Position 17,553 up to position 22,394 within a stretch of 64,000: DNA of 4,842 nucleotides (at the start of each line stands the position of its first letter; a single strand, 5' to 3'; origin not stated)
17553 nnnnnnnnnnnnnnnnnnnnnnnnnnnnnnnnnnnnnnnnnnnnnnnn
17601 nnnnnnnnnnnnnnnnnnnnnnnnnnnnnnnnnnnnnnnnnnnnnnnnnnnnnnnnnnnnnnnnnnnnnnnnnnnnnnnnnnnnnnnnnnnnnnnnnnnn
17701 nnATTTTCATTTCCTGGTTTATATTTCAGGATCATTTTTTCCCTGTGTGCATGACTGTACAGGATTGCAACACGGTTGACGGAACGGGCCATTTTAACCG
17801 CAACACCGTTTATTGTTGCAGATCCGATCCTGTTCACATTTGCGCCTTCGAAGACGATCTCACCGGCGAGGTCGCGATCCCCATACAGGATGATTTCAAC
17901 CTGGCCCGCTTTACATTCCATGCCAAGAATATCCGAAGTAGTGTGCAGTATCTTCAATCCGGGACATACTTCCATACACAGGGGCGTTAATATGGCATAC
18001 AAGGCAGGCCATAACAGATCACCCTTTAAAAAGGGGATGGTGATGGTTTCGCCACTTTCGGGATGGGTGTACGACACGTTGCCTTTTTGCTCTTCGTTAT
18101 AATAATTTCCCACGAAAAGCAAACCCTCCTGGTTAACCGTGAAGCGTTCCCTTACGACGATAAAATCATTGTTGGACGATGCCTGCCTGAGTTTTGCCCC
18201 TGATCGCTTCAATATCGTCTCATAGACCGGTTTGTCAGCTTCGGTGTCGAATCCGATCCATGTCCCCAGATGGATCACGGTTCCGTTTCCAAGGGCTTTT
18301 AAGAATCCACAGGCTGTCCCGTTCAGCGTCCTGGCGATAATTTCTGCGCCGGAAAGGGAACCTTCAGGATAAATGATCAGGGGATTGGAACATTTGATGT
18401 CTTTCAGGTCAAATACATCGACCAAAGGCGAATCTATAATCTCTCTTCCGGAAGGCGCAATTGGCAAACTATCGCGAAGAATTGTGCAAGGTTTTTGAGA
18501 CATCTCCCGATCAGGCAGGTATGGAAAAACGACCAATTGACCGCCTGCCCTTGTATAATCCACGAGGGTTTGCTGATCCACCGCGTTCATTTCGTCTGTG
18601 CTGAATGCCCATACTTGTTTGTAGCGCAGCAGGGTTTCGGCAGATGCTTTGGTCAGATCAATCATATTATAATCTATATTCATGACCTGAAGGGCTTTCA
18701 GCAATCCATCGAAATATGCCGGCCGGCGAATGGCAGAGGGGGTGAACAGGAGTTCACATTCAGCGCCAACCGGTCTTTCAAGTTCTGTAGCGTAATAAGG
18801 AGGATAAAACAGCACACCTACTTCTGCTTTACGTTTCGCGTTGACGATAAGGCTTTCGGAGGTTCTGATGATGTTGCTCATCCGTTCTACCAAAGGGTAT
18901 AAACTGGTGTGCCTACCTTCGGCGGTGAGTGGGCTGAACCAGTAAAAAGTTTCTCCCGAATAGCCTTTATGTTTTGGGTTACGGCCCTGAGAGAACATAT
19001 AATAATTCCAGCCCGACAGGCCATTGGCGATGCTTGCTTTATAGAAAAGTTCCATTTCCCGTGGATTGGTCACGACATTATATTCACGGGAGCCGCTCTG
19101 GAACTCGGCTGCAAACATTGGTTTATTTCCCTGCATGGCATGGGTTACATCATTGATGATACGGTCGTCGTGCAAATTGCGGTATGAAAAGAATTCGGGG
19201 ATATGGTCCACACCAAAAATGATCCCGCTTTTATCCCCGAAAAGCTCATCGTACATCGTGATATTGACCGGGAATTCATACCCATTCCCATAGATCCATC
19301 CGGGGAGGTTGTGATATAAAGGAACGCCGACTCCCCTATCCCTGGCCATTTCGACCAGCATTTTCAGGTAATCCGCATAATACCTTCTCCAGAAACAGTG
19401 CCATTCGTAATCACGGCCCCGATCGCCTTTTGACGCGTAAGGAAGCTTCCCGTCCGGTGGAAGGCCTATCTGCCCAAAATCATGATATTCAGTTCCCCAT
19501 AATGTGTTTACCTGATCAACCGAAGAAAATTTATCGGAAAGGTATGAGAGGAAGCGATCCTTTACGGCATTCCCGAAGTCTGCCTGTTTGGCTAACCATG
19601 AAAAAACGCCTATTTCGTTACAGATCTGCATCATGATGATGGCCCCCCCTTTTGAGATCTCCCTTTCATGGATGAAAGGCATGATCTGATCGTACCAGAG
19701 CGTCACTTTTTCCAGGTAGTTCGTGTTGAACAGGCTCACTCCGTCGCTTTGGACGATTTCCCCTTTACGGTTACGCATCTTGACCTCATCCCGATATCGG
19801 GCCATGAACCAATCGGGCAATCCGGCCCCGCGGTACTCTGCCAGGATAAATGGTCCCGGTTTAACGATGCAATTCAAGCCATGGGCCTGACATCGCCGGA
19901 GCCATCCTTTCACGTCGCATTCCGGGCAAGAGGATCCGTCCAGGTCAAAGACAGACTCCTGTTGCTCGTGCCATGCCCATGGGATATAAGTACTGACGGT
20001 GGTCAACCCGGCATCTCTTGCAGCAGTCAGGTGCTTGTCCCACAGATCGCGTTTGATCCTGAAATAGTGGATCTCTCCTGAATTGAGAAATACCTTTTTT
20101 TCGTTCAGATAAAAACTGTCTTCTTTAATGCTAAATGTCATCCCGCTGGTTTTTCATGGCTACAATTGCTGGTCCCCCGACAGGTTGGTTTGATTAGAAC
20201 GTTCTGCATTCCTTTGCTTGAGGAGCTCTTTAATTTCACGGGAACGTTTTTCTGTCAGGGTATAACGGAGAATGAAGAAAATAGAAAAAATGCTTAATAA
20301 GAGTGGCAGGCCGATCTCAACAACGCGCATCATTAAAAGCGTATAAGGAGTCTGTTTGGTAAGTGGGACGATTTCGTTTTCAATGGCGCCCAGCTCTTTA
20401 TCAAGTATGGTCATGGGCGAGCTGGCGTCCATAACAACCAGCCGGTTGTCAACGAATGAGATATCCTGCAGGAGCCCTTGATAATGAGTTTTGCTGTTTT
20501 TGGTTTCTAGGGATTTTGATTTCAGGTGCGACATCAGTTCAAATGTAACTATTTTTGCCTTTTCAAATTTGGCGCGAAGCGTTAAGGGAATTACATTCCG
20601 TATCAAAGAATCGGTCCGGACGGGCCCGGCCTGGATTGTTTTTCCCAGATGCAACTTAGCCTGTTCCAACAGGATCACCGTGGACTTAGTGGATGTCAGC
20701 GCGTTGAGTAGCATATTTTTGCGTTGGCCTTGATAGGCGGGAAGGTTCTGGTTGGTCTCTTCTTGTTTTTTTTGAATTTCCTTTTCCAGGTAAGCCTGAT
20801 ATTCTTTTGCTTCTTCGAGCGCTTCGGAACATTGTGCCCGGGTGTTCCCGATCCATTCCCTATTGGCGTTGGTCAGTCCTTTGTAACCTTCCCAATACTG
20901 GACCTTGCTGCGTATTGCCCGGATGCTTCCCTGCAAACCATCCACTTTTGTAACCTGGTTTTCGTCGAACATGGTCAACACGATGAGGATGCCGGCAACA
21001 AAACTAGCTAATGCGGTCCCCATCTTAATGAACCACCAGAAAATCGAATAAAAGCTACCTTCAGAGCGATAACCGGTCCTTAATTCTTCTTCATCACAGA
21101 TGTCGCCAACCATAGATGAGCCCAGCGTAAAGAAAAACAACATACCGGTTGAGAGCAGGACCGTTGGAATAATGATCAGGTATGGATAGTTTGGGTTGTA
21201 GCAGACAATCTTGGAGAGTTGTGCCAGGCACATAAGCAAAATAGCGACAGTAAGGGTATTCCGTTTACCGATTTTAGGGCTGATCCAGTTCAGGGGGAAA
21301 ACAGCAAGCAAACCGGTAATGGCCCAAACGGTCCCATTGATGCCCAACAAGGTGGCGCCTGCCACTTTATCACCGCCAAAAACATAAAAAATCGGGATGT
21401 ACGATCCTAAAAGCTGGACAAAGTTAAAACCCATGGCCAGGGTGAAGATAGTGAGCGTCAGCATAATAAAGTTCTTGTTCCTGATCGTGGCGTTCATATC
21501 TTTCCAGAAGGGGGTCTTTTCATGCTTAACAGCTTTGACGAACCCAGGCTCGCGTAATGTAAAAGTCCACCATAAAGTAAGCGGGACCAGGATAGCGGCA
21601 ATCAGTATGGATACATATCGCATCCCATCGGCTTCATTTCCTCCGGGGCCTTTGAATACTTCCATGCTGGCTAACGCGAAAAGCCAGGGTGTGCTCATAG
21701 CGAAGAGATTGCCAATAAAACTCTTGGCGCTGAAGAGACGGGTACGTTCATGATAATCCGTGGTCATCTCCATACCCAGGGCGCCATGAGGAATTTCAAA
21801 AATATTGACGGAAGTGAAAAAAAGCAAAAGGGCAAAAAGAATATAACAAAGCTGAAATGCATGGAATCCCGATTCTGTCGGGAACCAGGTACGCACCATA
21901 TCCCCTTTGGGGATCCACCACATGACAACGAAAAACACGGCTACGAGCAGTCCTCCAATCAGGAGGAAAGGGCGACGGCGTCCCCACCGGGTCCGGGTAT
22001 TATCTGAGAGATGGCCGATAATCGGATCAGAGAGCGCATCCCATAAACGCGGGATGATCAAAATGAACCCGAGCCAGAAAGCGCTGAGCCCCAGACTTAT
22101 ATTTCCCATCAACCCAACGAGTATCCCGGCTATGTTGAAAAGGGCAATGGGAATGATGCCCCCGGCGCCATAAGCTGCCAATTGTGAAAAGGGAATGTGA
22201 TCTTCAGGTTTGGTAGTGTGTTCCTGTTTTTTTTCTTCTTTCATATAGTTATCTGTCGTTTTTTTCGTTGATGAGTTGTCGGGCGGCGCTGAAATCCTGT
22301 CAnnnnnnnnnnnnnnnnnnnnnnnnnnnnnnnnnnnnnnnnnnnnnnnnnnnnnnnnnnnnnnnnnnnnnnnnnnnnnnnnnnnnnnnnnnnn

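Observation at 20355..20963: GPH symporter with a ~200-aa helical domain inserted before the last TM helix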

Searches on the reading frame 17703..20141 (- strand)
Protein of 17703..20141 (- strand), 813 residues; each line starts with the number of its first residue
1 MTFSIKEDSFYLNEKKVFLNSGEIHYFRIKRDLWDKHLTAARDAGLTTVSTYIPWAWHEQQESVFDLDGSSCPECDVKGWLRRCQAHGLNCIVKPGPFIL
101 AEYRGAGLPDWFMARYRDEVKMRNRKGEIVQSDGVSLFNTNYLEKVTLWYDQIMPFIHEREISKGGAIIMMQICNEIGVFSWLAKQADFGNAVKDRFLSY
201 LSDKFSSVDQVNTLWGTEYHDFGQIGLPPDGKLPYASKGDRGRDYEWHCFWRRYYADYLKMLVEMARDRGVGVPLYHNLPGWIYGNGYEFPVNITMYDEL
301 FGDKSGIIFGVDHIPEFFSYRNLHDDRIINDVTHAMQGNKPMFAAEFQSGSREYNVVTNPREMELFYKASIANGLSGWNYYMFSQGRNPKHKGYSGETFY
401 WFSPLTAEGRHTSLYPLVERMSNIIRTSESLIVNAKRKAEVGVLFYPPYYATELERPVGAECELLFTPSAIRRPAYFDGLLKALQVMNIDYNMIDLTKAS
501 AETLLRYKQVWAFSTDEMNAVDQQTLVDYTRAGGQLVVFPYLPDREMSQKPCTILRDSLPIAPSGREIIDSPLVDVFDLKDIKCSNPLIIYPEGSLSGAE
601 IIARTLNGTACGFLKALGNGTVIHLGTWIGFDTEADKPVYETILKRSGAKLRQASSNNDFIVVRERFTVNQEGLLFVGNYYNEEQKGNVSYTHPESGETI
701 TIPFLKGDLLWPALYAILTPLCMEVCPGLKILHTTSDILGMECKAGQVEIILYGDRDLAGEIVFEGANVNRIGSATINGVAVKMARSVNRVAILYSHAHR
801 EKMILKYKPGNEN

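Call 4: search_protein_families(library=pfam, proteins=[window:17703-20141:-], max_evalue=0.01)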
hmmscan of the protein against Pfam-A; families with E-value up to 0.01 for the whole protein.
window:17703-20141:- (813 aa): 4 families
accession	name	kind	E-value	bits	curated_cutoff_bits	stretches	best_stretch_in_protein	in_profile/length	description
PF01301.25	Glyco_hydro_35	-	2.8e-39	136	27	1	9-209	1-179/319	Glycosyl hydrolases family 35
PF22369.2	GLMA_2nd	-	1e-27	97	27.7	1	470-591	12-132/138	GLMA-like, second domain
PF02449.21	Glyco_hydro_42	-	1.4e-21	77.7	21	1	28-388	6-342/376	Beta-galactosidase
PF01373.23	Glyco_hydro_14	-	0.00088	18.8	27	1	189-245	182-241/402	Glycosyl hydrolase family 14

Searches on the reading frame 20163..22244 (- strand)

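Call 4: search_protein_families(library=pfam, proteins=[window:20163-22244:-], max_evalue=0.01)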
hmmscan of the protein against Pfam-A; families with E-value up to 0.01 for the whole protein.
window:20163-22244:- (694 aa): 3 families
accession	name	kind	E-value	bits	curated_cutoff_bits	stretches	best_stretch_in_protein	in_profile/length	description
PF13347.12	MFS_2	-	6.5e-65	219.8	27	1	48-441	25-401/427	MFS/sugar transport protein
PF07690.21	MFS_1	-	1.2e-14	54.5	33.4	1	37-390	14-330/347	Major Facilitator Superfamily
PF03092.22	BT1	-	4.8e-05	22.7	22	0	73-111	41-79/432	BT1 family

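Call 5: search_protein_families(library=ncbifam, proteins=[window:20163-22244:-], max_evalue=0.01)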
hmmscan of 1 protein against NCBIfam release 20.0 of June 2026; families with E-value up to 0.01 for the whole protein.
window:20163-22244:- (694 aa): 6 families
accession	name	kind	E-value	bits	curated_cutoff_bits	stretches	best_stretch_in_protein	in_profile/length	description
TIGR00792.1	gph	subfamily_domain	2.8e-48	164.7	231.35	2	51-443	30-399/437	glycoside-pentoside-hexuronide (GPH):cation symporter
NF007749.0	PRK10429.1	equivalog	3.2e-33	115.2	456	2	24-439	10-409/473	melibiose:sodium transporter MelB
NF007353.0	PRK09848.1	equivalog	1e-26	93.8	528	1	25-439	13-404/457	glucuronide transporter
NF007237.0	PRK09669.1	subfamily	3e-23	82.2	610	1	47-432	36-397/461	putative symporter YagG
NF008526.0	PRK11462.1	equivalog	2.4e-09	36.5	836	1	43-430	32-394/460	glycoside-pentoside-hexuronide family transporter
TIGR01301.1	GPH_sucrose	subfamily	1.5e-07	30.7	511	1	51-108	34-91/476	sucrose/proton symporter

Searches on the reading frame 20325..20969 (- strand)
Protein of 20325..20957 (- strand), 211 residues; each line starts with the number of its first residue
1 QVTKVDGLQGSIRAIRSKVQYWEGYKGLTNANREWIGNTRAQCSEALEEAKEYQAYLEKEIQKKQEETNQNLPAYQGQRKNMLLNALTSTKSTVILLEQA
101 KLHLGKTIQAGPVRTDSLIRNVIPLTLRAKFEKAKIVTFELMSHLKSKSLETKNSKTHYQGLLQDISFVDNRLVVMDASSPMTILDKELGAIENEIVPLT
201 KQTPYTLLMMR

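Call 9: search_protein_families(library=pfam, proteins=[window:20325-20957:-], max_evalue=10)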
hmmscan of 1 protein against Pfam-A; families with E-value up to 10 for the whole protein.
window:20325-20957:- (211 aa): 1 family
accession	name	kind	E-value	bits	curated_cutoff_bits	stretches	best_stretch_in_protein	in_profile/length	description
PF09989.15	DUF2229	-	0.082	13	29.4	1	29-76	132-178/218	CoA enzyme activase uncharacterised domain (DUF2229)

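Call 10: search_solved_structures(query=window:20325-20957:-, max_evalue=10)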
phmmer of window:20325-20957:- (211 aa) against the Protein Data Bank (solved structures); distinct sequences matched with E-value up to 10: 5.
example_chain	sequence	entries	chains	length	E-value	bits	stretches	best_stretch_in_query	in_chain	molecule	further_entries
3dm1_A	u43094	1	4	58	0.13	15.4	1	13-50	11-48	Chromobox protein homolog 3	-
2l11_A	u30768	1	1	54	0.15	15.2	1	13-49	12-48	Chromobox protein homolog 3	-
3tzd_A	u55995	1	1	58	0.18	14.9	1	13-49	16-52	Chromobox protein homolog 3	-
6ozu_A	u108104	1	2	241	0.26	14.4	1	41-104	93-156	Eukaryotic translation initiation factor 4 gamma 5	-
8uxq_A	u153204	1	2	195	1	12.5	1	13-71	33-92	Chromobox protein homolog 5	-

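Call 23: search_protein_representatives(protein=window:20325-20957:-)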
Query: 211 residues. Proteins with E-value up to 0.001 (for the whole library): 39; up to 1e-10: 20; up to 1e-30: 6. The best 39 are listed.
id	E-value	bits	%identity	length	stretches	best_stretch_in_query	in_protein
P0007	4.7e-68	245.1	63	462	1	1-211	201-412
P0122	1.0e-54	201.6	50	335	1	1-211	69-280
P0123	1.3e-48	181.7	48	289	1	1-211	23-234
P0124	2.2e-40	154.9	48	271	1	2-211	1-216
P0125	4.0e-33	131.2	50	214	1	56-211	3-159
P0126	7.0e-33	130.4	41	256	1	4-211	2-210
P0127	9.5e-24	100.7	48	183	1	86-211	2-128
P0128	7.2e-22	94.5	34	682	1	1-211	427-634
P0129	5.1e-21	91.8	30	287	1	1-211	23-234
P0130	1.7e-20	90.0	49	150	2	138-211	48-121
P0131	1.2e-19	87.3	44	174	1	85-211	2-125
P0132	1.7e-18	83.5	32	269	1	1-211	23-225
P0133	2.4e-17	79.8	39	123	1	63-182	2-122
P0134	3.6e-17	79.2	36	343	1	1-211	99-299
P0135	8.9e-17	77.9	51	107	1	31-129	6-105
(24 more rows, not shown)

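Call 24: find_related_loci(query=window:20325-20957:-, collection=genome_contigs, flank=10000)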
Query window:20325-20957:- (211 aa) in genome_contigs; peptide patterns used: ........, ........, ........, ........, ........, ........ (x = any residue, [..] = any of these).
147 stretches matched a pattern; 13 encode a relative of the query (tblastn E <= 1e-3); 13 distinct loci.
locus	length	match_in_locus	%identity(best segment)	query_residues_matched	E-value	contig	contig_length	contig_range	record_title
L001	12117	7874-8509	62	1-211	4e-83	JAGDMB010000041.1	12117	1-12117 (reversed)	MAG: Bacteroidetes bacterium isolate CTSoil_028 scaffold_2150, whole genome shotgun sequence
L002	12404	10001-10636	60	1-211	1e-76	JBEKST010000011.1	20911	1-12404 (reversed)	MAG: Bacteroidales bacterium isolate SPRUCE 540 SPRUCE_540_11, whole genome shotgun sequence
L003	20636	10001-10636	59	1-211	9e-75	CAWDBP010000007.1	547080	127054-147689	MAG: uncultured Bacteroidales bacterium isolate MFD01689.bin.1.120 genome assembly, contig: contig_33205, whole genome s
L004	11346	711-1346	56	1-211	8e-74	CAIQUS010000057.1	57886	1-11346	MAG: uncultured Bacteroidales bacterium isolate Loclat_bin-08999 genome assembly, contig: bin-08999:057/253, whole genom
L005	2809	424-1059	58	1-211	6e-75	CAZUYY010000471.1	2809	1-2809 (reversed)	MAG TPA_asm: uncultured Prolixibacteraceae bacterium isolate binchicken_co3_102 genome assembly, contig: NODE_125558_len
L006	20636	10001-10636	58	1-211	2e-73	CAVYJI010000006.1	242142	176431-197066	MAG: uncultured Bacteroidales bacterium isolate MFD01476.bin.1.15 genome assembly, contig: contig_28510, whole genome sh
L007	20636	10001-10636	57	1-211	1e-71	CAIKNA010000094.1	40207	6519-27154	MAG: uncultured Bacteroidales bacterium isolate AlinenLipids_bin-7146 genome assembly, contig: bin-7146:094/409, whole g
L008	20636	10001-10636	54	1-211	4e-71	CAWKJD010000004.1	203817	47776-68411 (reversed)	MAG: uncultured Bacteroidales bacterium isolate MFD01872.bin.1.312 genome assembly, contig: contig_111995, whole genome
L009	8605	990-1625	54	1-211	1e-69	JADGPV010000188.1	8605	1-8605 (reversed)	MAG: Bacteroidales bacterium isolate Chersky_261 k127_24678159, whole genome shotgun sequence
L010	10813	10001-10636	54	1-211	5e-69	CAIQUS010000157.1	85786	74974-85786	MAG: uncultured Bacteroidales bacterium isolate Loclat_bin-08999 genome assembly, contig: bin-08999:157/253, whole genom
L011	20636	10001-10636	54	1-211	5e-69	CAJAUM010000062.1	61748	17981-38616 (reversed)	MAG: uncultured Bacteroidales bacterium isolate Loc090907-6m_bin-511 genome assembly, contig: bin-511:062/155, whole gen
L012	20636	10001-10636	54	1-211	1e-68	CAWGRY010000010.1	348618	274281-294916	MAG: uncultured Bacteroidales bacterium isolate MFD05942.bin.1.444 genome assembly, contig: contig_6301, whole genome sh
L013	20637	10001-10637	55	1-211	3e-32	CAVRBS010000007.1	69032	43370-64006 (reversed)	MAG: uncultured Bacteroidales bacterium isolate MFD00032.bin.3.335 genome assembly, contig: contig_127275, whole genome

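Call 33: search_protein_families(library=pfam, proteins=[L012:47-1537:+, L012:1657-4044:+, L012:4054-5448:+, L012:5500-8688:+, L012:8711-10801:+, L012:10755-13253:+, L012:13257-16598:+, L012:16629-18074:+, L012:18106-18864:+, L012:18895-20634:+], max_evalue=0.00001)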
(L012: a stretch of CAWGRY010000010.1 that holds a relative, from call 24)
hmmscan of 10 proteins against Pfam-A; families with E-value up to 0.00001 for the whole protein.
L012:47-1537:+ (497 aa): 1 family
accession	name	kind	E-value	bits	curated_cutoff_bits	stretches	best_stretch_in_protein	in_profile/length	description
PF13385.13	Laminin_G_3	-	8.3e-40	136.8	27.6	2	107-261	3-151/151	Concanavalin A-like lectin/glucanases superfamily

L012:1657-4044:+ (796 aa): 2 families
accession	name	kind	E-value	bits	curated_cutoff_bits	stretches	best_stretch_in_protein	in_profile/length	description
PF10091.15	Glycoamylase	-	2.7e-73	246.6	27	1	479-690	3-218/221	Putative glucoamylase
PF18962.6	Por_Secre_tail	-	1.6e-08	35.2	27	1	721-794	1-75/75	Secretion system C-terminal sorting domain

L012:4054-5448:+ (465 aa): 1 family
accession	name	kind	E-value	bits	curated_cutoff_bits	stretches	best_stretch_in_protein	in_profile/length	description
PF10091.15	Glycoamylase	-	2.2e-71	240.3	27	1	224-450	3-220/221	Putative glucoamylase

L012:5500-8688:+ (1063 aa): 2 families
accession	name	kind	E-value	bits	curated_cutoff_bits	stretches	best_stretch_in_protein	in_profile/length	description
PF00754.31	F5_F8_type_C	-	4.4e-15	56.4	28.2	1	193-299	2-118/127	F5/8 type C domain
PF22633.2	F5_F8_type_C_2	-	1.5e-11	45.2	27.8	1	209-291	4-91/91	NedA-like, galactose-binding domain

L012:8711-10801:+ (697 aa): 3 families
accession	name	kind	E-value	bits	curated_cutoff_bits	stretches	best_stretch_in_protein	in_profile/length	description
PF13347.12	MFS_2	-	4.2e-70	236.9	27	1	49-442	25-401/427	MFS/sugar transport protein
PF07690.21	MFS_1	-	7.7e-15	55.1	33.4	1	38-392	14-331/347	Major Facilitator Superfamily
PF12832.13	MFS_1_like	-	4.3e-08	33.1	25.2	1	51-422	28-362/373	MFS_1 like family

L012:10755-13253:+ (833 aa): 3 families
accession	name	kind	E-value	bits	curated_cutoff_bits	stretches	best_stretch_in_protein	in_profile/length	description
PF01301.25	Glyco_hydro_35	-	6.6e-44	151.2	27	1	33-227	2-174/319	Glycosyl hydrolases family 35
PF22369.2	GLMA_2nd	-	3e-25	89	27.7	1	494-616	13-134/138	GLMA-like, second domain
PF02449.21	Glyco_hydro_42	-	6.1e-20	72.3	21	1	51-411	6-342/376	Beta-galactosidase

L012:13257-16598:+ (1114 aa): 4 families
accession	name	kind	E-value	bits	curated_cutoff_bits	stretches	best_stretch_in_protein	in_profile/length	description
PF21958.2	SOGP_N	-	6.7e-52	176.6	27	1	15-237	4-223/225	SOGP N-terminal domain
PF21250.3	SOGP_2nd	-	2.2e-51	175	27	1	310-550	6-247/249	Glycoside phosphorylase supersandwich domain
PF17167.11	Glyco_hydro_94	-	4.7e-14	52.4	27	1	687-982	122-392/420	Glycosyl hydrolase 94 superfamily, catalytic domain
PF21270.2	SOGP_4th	-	2.2e-09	37.9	27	1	1023-1094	1-72/90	Glycoside phosphorylase C-terminal domain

L012:16629-18074:+ (482 aa): 2 families
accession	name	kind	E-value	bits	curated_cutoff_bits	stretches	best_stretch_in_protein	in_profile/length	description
PF19051.5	GFO_IDH_MocA_C2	-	1.5e-12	48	23.3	1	226-279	39-91/254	Oxidoreductase family, C-terminal alpha/beta domain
PF01408.29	GFO_IDH_MocA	-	1.4e-10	42.4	24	1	110-182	42-113/120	Oxidoreductase family, NAD-binding Rossmann fold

L012:18106-18864:+ (253 aa): 1 family
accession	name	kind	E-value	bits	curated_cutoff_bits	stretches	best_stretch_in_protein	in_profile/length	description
PF06439.18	3keto-disac_hyd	-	5.2e-32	111.8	26.8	1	35-251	1-187/187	3-keto-disaccharide hydrolase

L012:18895-20634:+ (580 aa): 3 families
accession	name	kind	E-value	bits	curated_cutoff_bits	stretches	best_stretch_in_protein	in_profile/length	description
PF00754.31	F5_F8_type_C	-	1.8e-18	67.3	28.2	1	359-474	2-114/127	F5/8 type C domain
PF04616.20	Glyco_hydro_43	-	1.5e-16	61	32.2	1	54-319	10-285/288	Glycosyl hydrolases family 43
PF22633.2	F5_F8_type_C_2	-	3.8e-13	50.3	27.8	1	373-470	2-91/91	NedA-like, galactose-binding domain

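Call 38: predict_structure(alignment_id=A2)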
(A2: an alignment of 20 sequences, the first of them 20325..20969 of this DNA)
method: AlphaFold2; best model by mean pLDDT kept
length: 215 residues; sequences in the alignment: 20
mean_pLDDT: 88.2   pTM: 0.85
mean pLDDT of the five models: 88.2, 87.1, 87.0, 85.6, 85.2
residues with pLDDT >= 90: 139; 70-90: 56; 50-70: 14; < 50: 6
segments of 3 or more residues with pLDDT < 50: 210-215
pLDDT, mean of each block of 10 residues (from residue 1): 84 95 92 72 94 98 86 82 95 98 90 77 93 96 94 84 92 94 93 94 72 44
secondary structure, 60 per line:
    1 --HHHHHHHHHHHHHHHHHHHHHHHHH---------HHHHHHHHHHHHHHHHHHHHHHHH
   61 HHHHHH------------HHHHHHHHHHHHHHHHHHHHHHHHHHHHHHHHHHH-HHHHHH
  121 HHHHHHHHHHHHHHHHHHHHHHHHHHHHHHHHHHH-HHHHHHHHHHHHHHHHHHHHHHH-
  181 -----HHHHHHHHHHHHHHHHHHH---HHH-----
elements in order: H3-27 H37-66 H79-113 H115-155 H157-179 H186-204

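Call 40: fold_search(model_id=the predicted structure, library=pdb)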
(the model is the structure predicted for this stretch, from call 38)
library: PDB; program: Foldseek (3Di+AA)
matches with E <= 10: 489; with E <= 0.001: 0
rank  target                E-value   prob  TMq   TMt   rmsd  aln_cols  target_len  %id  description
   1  8r5s_E                4.6e-02  0.75  0.25  0.24  14.0       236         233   11  t113 - De-novo designed soluble homotetramer (released 2024-11-27)
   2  8d9p                  7.1e-02  0.80  0.28  0.31  14.1       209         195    9  De Novo Photosynthetic Reaction Center Protein Equipped with Heme B and Mn(II) cations (released 2022-09-28)
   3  6xz6_A                9.8e-02  0.63  0.27  0.27  25.0       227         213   12  Structure of the trypanosome brucei factor H receptor bound to domain D5 of bovine factor H (released 2020-03-25)
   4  8d9o                  1.4e-01  0.35  0.20  0.22  21.7       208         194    8  De Novo Photosynthetic Reaction Center Protein in Apo-State (released 2022-09-28)
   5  6z0c_B                1.8e-01  0.35  0.21  0.22  18.5       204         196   10  Structure of in silico modelled artificial Maquette-3 protein (released 2021-03-17)
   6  5jdo_A                1.8e-01  0.30  0.23  0.21  29.9       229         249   15  T. congolense haptoglobin-haemoglobin receptor in complex with haemoglobin (released 2016-04-27)
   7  3o1j_A                2.0e-01  0.80  0.39  0.32  31.2       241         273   13  Crystal Structure of the TorS sensor domain - TorT complex in the absence of isopropanol (released 2011-12-21)
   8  3o1i_B                2.4e-01  0.77  0.39  0.32  31.0       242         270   13  Crystal Structure of the TorS sensor domain - TorT complex in the absence of ligand (released 2011-12-21)
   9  7rkc_A                2.4e-01  0.33  0.24  0.23  18.6       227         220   10  Computationally designed tunable C2 symmetric tandem repeat homodimer, D_3_633 (released 2022-05-18)
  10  6z0c_D                2.5e-01  0.54  0.26  0.29  18.3       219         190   10  Structure of in silico modelled artificial Maquette-3 protein (released 2021-03-17)
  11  6z0c_A                2.8e-01  0.18  0.18  0.19  17.5       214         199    8  Structure of in silico modelled artificial Maquette-3 protein (released 2021-03-17)
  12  1fnt_c                3.5e-01  0.21  0.22  0.23  14.2       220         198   12  CRYSTAL STRUCTURE OF THE 20S PROTEASOME FROM YEAST IN COMPLEX WITH THE PROTEASOME ACTIVATOR PA26 FROM TRYPANOSOME BRUC (released 2001-04-11)
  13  7rro_A3               3.7e-01  0.25  0.25  0.18  31.1       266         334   12  Structure of the 48-nm repeat doublet microtubule from bovine tracheal cilia (released 2021-10-27)
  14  7sqc_1Y               3.8e-01  0.28  0.24  0.20  33.2       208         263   16  Ciliary C1 central pair apparatus isolated from Chlamydomonas reinhardtii (released 2022-04-13)
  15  5vju                  4.2e-01  0.21  0.20  0.22  20.1       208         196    9  De Novo Photosynthetic Reaction Center Protein Variant Equipped with His-Tyr H-bond, Heme B, and Cd(II) ions (released 2018-04-25)
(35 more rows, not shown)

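Call 74: search_protein_families(library=pfam, alignment_id=A2, max_evalue=1)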
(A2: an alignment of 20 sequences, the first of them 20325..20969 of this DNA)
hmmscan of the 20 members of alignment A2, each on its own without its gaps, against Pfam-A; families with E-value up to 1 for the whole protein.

A. member 1, window:20325-20969:- (215 aa): 1 family
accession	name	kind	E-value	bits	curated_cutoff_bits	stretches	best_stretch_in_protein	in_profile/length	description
PF09989.15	DUF2229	-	0.079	13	29.4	1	32-80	131-178/218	CoA enzyme activase uncharacterised domain (DUF2229)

B. families by the number of members that match (of 20 scanned): 47 families (the first 25 are shown)
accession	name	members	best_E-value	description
PF13864.11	Enkurin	3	0.25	Calmodulin-binding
PF10473.14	CENP-F_leu_zip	2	0.01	Leucine-rich repeats of kinetochore protein Cenp-F/LEK1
PF15904.10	LIP1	2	0.017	LKB1 serine/threonine kinase interacting protein 1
PF08181.16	DegQ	2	0.041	DegQ (SacQ) family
PF02172.21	KIX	2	0.052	KIX domain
PF07200.18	Mod_r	2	0.097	Modifier of rudimentary (Mod(r)) protein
PF05531.17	NPV_P10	2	0.12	Nucleopolyhedrovirus P10 protein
PF07361.16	Cytochrom_B562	2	0.22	Cytochrome b562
PF17675.6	APG6_N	2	0.23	Apg6 coiled-coil region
PF15188.11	CCDC-167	2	0.23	Coiled-coil domain-containing protein 167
PF08785.16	Ku_PK_bind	1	0.0031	Ku C terminal domain like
PF01565.28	FAD_binding_4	1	0.013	FAD binding domain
PF14989.11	CCDC32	1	0.021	Coiled-coil domain containing 32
PF11252.13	DUF3051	1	0.023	Protein of unknown function (DUF3051)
PF00435.27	Spectrin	1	0.033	Spectrin repeat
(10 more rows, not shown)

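Call 81: find_encoding_contigs(protein=P0129, flank=8000, max_places=3)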
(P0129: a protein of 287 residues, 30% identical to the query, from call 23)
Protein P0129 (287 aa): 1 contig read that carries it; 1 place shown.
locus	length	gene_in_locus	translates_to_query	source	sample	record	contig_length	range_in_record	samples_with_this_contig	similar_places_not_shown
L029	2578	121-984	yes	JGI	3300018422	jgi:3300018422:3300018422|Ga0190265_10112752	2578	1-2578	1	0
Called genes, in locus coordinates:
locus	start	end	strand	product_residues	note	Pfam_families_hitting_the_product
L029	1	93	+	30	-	?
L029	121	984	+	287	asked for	-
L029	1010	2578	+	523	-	?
